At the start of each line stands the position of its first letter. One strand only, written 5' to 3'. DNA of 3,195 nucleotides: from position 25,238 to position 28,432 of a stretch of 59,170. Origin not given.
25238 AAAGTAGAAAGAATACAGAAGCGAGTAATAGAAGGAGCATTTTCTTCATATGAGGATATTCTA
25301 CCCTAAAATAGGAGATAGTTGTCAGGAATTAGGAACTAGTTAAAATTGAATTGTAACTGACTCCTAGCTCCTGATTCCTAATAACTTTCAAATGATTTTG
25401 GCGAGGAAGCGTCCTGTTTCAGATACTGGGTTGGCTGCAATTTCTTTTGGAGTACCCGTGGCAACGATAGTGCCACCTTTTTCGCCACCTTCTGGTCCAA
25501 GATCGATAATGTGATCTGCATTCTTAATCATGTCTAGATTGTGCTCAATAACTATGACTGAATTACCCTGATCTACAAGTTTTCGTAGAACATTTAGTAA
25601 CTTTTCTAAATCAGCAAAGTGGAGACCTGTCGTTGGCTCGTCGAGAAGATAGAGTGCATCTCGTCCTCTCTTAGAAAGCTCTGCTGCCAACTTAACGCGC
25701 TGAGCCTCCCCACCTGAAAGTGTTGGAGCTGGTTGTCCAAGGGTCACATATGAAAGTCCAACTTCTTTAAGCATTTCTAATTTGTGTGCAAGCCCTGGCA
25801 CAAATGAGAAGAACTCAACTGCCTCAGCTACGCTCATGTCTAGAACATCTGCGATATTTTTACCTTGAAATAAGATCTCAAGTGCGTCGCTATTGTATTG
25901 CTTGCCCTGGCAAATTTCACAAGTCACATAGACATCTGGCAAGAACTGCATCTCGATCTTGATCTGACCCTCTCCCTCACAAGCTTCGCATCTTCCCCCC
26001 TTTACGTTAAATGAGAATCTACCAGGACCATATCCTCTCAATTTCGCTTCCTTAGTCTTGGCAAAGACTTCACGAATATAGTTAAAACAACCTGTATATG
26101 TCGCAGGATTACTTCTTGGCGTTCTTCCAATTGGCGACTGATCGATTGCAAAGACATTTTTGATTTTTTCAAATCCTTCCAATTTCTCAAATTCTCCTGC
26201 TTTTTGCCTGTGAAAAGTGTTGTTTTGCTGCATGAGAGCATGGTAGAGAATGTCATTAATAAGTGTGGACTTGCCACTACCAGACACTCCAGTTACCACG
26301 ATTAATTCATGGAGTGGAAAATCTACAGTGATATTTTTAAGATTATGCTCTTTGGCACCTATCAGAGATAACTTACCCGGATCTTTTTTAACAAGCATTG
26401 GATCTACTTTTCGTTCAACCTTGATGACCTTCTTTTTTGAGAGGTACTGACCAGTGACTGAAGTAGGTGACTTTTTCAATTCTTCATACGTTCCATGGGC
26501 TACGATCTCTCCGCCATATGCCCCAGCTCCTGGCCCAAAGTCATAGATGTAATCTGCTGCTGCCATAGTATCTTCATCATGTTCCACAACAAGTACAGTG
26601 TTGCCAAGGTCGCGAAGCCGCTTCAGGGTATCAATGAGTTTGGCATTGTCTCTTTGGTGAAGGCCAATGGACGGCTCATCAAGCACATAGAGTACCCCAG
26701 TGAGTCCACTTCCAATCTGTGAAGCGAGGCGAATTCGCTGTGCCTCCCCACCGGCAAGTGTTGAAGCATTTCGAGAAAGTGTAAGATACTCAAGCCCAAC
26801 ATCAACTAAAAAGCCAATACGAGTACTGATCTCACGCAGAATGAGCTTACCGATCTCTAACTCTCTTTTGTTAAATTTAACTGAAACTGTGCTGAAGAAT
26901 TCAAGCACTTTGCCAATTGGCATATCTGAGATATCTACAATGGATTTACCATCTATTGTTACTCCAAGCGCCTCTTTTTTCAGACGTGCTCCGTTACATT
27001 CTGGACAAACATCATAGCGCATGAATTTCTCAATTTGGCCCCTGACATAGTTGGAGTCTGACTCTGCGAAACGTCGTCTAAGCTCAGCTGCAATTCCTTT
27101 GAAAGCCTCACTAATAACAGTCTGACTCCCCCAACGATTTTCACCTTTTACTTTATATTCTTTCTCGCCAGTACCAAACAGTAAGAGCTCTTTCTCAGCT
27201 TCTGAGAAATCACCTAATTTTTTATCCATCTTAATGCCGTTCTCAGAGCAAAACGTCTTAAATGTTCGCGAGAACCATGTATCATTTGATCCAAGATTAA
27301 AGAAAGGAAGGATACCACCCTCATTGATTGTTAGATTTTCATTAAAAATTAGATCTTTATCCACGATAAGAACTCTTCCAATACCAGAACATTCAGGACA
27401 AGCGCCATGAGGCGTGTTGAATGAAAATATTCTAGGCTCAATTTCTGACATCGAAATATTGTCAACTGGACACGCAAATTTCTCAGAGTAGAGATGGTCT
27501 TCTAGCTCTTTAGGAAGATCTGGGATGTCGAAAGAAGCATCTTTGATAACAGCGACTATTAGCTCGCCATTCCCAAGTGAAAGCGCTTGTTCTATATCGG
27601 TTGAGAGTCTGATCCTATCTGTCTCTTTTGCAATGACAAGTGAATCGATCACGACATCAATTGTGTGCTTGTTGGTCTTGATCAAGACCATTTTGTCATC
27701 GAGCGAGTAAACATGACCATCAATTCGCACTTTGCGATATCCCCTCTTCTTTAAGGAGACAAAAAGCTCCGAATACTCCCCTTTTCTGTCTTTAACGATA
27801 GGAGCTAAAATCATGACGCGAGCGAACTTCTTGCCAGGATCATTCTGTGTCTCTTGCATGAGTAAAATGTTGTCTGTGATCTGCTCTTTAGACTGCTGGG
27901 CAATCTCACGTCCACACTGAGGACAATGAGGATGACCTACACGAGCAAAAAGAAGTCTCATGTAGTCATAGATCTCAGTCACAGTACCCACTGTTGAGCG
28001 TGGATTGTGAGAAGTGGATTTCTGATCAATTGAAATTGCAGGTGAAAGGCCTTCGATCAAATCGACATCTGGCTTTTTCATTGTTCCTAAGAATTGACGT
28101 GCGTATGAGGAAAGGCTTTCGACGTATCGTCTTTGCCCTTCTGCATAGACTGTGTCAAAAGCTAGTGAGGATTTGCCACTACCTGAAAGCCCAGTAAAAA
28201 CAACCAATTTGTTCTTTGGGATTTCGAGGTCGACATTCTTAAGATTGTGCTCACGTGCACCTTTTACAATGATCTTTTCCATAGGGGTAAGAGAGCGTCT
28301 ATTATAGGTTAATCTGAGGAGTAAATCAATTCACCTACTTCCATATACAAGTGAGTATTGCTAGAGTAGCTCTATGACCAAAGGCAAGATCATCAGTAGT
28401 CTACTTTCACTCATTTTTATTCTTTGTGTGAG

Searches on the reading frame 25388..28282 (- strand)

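Call 29: search_protein_families(library=ncbifam, proteins=[window:25388-28282:-], max_evalue=0.00001)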
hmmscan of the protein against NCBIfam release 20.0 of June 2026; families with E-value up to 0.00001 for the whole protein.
window:25388-28282:- (964 aa): 165 families (the best 25 are shown)
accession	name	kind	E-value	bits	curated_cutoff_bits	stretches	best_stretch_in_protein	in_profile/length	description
NF001503.0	PRK00349.1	equivalog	0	1411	1147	1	2-963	4-940/943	excinuclease ABC subunit UvrA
TIGR00630.1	uvra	equivalog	0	1346.6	729.8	1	3-949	1-924/924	excinuclease ABC subunit UvrA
NF001885.0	PRK00635.1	equivalog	6.8e-204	679.9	3054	1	5-949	7-905/1809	excinuclease ABC subunit A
NF040873.1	AztA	equivalog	8.4e-35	120.1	220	2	836-928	102-191/191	zinc ABC transporter ATP-binding protein AztA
TIGR03608.1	L_ocin_972_ABC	subfamily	9.1e-35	120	254.85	2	833-928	114-206/206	putative bacteriocin export ABC transporter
TIGR02857.1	CydD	equivalog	7.8e-34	117.5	435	2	837-928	440-529/529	thiol reductant ABC exporter subunit CydD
TIGR04521.1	ECF_ATPase_2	equivalog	3.1e-33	115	330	2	836-949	126-233/279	energy-coupling factor transporter ATPase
TIGR02673.1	FtsE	equivalog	2.4e-30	105.8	264.85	2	836-924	120-205/214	cell division ATP-binding protein FtsE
TIGR04520.1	ECF_ATPase_1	equivalog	9.8e-30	103.9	315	2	836-950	119-225/269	energy-coupling factor transporter ATPase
NF010068.0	PRK13548.1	equivalog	3.5e-29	101.7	261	1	837-948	121-230/261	heme ABC transporter ATP-binding protein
TIGR03873.1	F420-0_ABC_ATP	hypoth_equivalog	7.6e-27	94.2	372.4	2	851-949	134-225/256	putative F420-0 ABC transporter ATP-binding protein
TIGR02315.1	ABC_phnC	equivalog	3.8e-26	92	266.1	1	834-951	126-236/243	phosphonate ABC transporter ATP-binding protein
TIGR01166.1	cbiO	subfamily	5e-26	91.3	211.8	2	837-919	111-190/190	cobalt ABC transporter, ATP-binding protein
NF007826.0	PRK10535.1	equivalog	1.9e-25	89.2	966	2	835-928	126-216/648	macrolide ABC transporter ATP-binding protein/permease MacB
NF008379.0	PRK11174.1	equivalog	2.5e-25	89.2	684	2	842-949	474-571/588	heme ABC transporter permease/ATP-binding protein CydD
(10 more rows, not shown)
